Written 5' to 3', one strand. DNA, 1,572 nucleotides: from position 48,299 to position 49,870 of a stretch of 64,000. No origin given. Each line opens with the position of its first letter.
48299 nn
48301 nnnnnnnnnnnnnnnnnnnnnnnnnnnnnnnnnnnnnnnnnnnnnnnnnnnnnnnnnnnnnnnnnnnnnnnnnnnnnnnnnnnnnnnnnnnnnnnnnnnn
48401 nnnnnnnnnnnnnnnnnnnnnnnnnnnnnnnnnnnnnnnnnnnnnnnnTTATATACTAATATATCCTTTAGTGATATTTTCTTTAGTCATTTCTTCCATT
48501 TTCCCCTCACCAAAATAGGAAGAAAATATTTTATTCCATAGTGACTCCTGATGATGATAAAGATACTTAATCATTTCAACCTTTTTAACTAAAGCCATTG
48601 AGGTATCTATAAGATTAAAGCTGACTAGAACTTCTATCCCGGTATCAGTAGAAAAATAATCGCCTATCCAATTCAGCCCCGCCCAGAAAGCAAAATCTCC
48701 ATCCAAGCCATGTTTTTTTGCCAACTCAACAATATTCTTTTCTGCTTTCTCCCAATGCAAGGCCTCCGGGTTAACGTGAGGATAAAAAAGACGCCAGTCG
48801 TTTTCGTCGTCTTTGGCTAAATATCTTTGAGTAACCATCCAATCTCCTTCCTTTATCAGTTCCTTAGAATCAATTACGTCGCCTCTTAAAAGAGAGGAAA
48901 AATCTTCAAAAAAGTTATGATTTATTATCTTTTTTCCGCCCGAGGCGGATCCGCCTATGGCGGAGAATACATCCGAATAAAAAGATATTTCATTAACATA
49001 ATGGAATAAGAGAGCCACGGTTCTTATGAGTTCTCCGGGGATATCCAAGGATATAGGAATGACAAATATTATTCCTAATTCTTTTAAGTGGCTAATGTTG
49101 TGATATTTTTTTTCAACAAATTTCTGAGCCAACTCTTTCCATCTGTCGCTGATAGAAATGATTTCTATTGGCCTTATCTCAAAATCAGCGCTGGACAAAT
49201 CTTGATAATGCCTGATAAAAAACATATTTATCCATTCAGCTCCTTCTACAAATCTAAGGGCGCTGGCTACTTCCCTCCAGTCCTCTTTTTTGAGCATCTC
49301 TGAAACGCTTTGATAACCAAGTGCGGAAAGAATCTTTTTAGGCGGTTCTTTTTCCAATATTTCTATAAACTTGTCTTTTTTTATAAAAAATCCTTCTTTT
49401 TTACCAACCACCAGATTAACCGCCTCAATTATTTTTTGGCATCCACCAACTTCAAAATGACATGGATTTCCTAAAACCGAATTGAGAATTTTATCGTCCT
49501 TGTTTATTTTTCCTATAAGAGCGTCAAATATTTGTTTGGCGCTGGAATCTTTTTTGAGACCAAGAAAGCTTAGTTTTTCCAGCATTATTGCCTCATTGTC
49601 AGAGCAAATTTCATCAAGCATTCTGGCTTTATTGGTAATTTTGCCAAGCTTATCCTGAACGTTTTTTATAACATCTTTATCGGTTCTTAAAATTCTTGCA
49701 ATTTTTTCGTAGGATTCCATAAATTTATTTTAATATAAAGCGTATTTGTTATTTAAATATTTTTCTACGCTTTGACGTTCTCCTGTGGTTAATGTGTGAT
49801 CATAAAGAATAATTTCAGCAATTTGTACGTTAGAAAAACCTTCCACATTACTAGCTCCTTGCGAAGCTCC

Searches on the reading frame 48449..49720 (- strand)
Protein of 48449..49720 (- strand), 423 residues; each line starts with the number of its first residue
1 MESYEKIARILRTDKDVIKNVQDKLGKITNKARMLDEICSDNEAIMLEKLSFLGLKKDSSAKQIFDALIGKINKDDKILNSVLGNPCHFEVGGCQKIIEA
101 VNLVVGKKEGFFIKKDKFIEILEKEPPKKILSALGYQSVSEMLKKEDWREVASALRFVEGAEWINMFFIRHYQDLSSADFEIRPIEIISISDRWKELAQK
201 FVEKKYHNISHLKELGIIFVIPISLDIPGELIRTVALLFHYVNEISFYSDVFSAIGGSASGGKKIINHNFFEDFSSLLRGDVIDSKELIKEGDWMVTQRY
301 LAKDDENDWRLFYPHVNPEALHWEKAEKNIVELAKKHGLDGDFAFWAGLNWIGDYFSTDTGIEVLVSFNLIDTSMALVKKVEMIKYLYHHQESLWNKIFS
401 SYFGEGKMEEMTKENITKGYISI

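Call 44: search_protein_families(library=pfam, proteins=[window:48449-49720:-], max_evalue=0.00001)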
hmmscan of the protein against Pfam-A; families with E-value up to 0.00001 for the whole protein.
window:48449-49720:- (423 aa): 0 families

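Call 66: find_homologous_proteins(query=window:48449-49720:-, max_evalue=1e-10)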
Query window:48449-49720:- (423 aa): 1616 proteins with E <= 1e-10 among 8000 candidates; the best 120 are listed.
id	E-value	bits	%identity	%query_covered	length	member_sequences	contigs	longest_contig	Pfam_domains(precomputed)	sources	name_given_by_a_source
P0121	1.7e-263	892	93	100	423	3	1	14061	-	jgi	-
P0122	5.3e-167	574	61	100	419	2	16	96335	-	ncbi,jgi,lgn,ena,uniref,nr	ncbi:MAG: hypothetical protein UV58_C0008G0002 [Candidatus Wolfebacteria bacterium GW2011_GWC1_43_10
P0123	1.1e-165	570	58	100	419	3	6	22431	-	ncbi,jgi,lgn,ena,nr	ncbi:MAG TPA: hypothetical protein PK367_01130 [Candidatus Paceibacterota bacterium]|nr:hypothetical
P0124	3.1e-165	568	60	100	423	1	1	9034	-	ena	-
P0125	2.2e-162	559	59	100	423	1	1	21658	-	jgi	jgi:hypothetical protein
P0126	8.2e-162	557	58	100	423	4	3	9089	-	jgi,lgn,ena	-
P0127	4.8e-161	555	59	100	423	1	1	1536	-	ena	-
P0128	1.1e-160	554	58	100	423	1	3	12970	-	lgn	-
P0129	3.6e-159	548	58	100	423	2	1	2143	-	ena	-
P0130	5.9e-159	548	58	100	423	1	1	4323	-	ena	-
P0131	1.5e-158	546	58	100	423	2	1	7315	-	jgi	jgi:hypothetical protein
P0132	8.0e-158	544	59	100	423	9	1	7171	-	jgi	jgi:hypothetical protein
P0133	5.2e-156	538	57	100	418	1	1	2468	-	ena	-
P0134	1.5e-155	537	57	100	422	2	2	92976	-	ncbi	-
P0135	4.8e-155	535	58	100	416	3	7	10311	-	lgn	-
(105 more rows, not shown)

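Call 69: find_encoding_contigs(protein=P0121, flank=10000, max_places=2)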
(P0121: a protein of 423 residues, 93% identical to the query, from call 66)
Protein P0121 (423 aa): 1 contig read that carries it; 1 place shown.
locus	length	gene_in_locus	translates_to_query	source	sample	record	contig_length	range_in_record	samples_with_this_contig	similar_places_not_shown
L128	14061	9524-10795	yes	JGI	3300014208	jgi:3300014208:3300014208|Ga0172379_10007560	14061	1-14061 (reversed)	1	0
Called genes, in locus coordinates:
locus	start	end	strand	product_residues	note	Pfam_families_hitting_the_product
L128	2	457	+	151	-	?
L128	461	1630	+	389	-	PF02163:Peptidase_M50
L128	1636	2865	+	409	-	PF00587:tRNA-synt_2b, PF03129:HGTP_anticodon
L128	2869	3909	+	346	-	PF06723:MreB_Mbl, PF00022:Actin (weak), PF00012:HSP70, PF14450:FtsA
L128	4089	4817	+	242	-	PF04085:MreC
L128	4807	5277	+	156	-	-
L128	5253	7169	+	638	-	PF03717:PBP_dimer, PF00905:Transpeptidase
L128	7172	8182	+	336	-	PF01087:GalP_UDP_transf, PF16268:DUF4921, PF01230:HIT (faint), PF11969:DcpS_C (faint)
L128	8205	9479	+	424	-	-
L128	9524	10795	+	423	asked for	-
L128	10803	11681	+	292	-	PF01116:F_bP_aldolase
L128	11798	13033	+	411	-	-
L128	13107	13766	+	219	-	PF01386:Ribosomal_L25p, PF14693:Ribosomal_TL5_C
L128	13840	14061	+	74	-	?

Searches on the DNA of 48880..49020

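Call 27: search_rna_families(source=window, start=48880, end=49020, threshold=evalue, max_evalue=10)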
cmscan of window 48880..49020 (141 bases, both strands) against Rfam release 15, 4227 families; matches with E-value up to 10: 8.
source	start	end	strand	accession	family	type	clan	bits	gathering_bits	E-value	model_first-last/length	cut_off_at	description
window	48907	48985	+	RF02526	SSRC34_1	Gene; sRNA;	-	18.6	64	1.4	1-128/128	no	Streptococcus sRNA SSRC34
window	48880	48937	-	RF01245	snR9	Gene; snRNA; snoRNA; HACA-box;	CL00036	13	58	6.5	1-69/187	3'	Small nucleolar RNA snR9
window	48930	48994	+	RF02619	BSnc115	Gene; sRNA;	-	12.9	115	3.6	1-91/91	no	Brucella sRNA 115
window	48880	48935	+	RF04315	manA-II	Cis-reg;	-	12.9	100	4.8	92-147/147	5'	manA_II ncRNA motif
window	48880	48971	-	RF02252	Six3os1_7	Gene; lncRNA;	-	11.6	50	8.1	1-100/194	3'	Six3os1 conserved region 7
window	48946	48974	+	RF02975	DUF3800-XI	Gene; sRNA;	-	10.8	37.8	2.5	1-48/48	no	DUF3800-XI RNA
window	48880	48922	-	RF01263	snR191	Gene; snRNA; snoRNA; HACA-box;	CL00043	8.4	46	7.2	1-47/273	3'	Small nucleolar RNA snR191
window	48880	48935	-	RF02933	ARRPOF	Gene; sRNA;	-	7.9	127.2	6.9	1-56/256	3'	ARRPOF RNA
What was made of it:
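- On Rfam RNA families: Nothing near a gathering score around the consensus copy (call 27).
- No Rfam family matches (call 27).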
